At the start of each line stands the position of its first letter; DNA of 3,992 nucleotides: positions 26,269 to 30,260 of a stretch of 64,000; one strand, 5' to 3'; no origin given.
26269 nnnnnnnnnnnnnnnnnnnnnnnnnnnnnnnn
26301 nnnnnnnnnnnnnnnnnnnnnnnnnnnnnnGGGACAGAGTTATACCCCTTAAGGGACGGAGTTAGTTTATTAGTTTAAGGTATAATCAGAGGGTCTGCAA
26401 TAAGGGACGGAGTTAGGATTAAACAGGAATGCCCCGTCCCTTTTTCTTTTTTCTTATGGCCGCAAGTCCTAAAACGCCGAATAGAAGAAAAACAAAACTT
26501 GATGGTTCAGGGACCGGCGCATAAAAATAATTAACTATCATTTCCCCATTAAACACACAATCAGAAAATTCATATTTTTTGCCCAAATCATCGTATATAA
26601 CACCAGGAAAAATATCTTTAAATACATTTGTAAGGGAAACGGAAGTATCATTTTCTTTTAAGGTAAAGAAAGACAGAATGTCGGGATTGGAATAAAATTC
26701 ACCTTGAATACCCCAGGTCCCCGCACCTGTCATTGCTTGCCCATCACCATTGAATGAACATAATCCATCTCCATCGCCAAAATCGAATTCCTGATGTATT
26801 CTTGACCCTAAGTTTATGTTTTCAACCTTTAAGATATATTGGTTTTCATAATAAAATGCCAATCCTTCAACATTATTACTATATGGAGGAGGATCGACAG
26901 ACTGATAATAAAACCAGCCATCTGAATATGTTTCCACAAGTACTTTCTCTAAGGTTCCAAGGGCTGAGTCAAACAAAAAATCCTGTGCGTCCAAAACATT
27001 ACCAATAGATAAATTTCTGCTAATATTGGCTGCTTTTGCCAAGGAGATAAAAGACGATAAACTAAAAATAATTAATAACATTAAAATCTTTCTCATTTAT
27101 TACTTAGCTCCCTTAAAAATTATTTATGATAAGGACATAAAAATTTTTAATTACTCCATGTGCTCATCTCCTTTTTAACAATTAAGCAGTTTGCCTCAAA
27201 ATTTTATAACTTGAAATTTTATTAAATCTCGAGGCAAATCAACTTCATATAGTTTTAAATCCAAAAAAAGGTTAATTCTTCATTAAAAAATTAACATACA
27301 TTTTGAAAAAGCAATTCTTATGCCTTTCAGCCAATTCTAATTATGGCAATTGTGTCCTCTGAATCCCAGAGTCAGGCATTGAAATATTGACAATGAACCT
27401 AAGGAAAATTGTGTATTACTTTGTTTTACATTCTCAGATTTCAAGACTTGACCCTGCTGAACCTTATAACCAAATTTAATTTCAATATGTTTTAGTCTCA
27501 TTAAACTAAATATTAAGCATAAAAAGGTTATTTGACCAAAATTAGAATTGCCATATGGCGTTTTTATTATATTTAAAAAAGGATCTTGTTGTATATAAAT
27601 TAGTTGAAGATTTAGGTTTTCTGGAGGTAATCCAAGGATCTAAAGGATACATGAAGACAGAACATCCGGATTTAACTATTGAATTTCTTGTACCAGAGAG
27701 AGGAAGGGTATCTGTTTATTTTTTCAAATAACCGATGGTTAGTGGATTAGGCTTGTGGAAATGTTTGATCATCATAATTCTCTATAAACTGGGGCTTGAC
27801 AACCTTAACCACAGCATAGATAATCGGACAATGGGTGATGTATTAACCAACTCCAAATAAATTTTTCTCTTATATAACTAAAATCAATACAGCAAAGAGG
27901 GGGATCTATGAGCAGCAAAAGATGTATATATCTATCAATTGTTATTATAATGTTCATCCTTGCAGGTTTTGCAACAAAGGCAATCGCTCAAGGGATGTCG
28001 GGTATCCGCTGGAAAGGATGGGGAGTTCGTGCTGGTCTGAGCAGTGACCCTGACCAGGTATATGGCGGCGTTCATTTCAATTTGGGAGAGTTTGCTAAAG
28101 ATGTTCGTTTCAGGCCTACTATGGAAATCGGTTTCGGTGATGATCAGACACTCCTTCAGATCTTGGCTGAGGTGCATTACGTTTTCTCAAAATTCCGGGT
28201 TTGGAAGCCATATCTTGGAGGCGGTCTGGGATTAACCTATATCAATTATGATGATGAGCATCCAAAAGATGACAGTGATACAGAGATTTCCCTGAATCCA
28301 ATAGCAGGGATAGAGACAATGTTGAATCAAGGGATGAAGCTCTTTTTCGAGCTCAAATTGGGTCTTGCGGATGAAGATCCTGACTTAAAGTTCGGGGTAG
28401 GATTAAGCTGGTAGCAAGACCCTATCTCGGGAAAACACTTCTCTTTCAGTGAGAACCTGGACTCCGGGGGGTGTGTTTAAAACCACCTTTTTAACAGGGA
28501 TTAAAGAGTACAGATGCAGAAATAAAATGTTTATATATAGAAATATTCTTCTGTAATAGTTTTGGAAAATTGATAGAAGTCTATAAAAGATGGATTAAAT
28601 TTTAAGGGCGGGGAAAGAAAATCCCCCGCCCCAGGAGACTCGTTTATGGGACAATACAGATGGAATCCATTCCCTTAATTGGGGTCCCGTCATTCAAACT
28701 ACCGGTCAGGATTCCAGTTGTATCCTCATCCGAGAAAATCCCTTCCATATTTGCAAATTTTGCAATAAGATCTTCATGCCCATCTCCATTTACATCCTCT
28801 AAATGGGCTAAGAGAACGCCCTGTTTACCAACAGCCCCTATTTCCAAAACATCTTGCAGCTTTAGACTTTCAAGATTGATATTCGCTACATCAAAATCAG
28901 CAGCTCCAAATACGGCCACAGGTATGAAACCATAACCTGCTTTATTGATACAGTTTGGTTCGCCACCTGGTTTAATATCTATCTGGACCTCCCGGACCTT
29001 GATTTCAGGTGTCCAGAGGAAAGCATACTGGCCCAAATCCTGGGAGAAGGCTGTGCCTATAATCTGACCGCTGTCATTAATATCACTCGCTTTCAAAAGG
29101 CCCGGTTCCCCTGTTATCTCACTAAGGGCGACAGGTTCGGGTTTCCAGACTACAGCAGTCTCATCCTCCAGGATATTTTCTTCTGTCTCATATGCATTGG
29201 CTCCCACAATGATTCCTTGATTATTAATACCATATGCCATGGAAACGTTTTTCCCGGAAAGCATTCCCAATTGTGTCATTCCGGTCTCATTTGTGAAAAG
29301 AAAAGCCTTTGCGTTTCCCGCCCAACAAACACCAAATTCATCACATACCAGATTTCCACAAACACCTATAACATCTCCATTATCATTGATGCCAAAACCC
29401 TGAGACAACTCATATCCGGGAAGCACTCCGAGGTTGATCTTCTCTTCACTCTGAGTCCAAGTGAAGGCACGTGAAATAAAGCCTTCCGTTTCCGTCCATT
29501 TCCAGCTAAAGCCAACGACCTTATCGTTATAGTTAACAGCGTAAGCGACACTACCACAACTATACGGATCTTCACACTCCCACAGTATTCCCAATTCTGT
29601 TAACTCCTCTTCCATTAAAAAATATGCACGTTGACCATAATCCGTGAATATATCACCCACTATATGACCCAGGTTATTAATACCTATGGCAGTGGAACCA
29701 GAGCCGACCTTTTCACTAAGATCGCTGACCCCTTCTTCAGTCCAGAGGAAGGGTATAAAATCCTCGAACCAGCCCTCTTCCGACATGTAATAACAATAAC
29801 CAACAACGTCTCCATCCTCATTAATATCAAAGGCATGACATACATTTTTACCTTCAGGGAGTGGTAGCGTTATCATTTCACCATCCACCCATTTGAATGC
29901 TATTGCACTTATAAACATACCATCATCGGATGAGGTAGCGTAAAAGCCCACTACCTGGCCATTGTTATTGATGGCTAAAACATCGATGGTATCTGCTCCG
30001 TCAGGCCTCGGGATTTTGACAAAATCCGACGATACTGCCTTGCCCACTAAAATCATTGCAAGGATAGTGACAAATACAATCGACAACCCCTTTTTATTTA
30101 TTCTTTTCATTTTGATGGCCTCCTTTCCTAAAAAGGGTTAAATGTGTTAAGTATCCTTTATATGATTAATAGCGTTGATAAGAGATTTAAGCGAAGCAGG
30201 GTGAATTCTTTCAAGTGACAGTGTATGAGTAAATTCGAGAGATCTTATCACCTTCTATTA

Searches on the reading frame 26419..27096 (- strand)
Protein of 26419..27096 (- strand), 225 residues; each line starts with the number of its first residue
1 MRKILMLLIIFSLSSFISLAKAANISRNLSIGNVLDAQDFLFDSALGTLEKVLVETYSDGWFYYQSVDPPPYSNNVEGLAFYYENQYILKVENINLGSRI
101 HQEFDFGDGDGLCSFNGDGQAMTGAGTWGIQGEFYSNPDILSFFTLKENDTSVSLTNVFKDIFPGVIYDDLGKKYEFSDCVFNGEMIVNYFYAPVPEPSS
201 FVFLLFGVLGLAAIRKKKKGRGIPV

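Call 62: search_protein_families(library=pfam, proteins=[window:26419-27096:-], max_evalue=0.00001)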
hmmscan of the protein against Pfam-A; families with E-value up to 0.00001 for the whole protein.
window:26419-27096:- (225 aa): 0 families

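Call 90: search_protein_families(library=ncbifam, proteins=[window:26419-27096:-], max_evalue=0.1)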
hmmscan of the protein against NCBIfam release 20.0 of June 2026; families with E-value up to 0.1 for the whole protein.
window:26419-27096:- (225 aa): 9 families
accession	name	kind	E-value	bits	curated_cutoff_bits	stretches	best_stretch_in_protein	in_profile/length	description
NF033554.9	floc_PepA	equivalog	3.5e-05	23.7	80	1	116-219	169-261/261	flocculation-associated PEP-CTERM protein PepA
TIGR02595.1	PEP_CTERM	domain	0.0031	18.2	16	1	195-219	1-24/24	PEP-CTERM sorting domain-containing protein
NF038129.1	PEP_NF038129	equivalog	0.01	15.7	65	1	192-217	168-193/194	NF038129 family PEP-CTERM protein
NF038120.1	PEP_CTERM_QFxxD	subfamily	0.014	15.3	80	1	192-216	190-214/215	NF038120 family PEP-CTERM protein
NF041927.1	Xrt_dep_XDP1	equivalog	0.025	14.5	125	1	194-218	218-242/242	exosortase-dependent surface protein XDP1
NF038125.1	PEP_CTERM_THxN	subfamily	0.028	14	85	1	186-218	215-246/246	THxN family PEP-CTERM protein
NF038124.1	PEP_CTERM_TLD_A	exception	0.03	13.9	100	1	186-218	202-234/235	PEP_CTERM-anchored TLD domain-containing protein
NF038118.1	PEP_CTERM_CCXG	equivalog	0.036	13.7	90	1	193-218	174-199/199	CCXG family PEP-CTERM protein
NF038126.1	PEP_CTERM_FxDxF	subfamily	0.091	13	50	0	192-216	139-165/165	FxDxF family PEP-CTERM protein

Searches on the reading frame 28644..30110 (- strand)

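Call 62: search_protein_families(library=pfam, proteins=[window:28644-30110:-], max_evalue=0.00001)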
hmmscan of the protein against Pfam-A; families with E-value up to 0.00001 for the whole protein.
window:28644-30110:- (488 aa): 1 family
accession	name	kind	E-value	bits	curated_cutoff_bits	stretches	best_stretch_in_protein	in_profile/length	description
PF11949.14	DUF3466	-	3.1e-12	46.2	25.1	0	171-309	304-454/609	Protein of unknown function (DUF3466)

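Call 90: search_protein_families(library=ncbifam, proteins=[window:28644-30110:-], max_evalue=0.1)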
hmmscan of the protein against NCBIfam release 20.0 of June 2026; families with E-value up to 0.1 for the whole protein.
window:28644-30110:- (488 aa): 1 family
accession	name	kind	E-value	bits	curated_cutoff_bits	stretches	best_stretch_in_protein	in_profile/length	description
TIGR02913.1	HAF_rpt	repeat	2.2e-32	110.7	22.65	4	46-81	3-33/39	HAF repeat protein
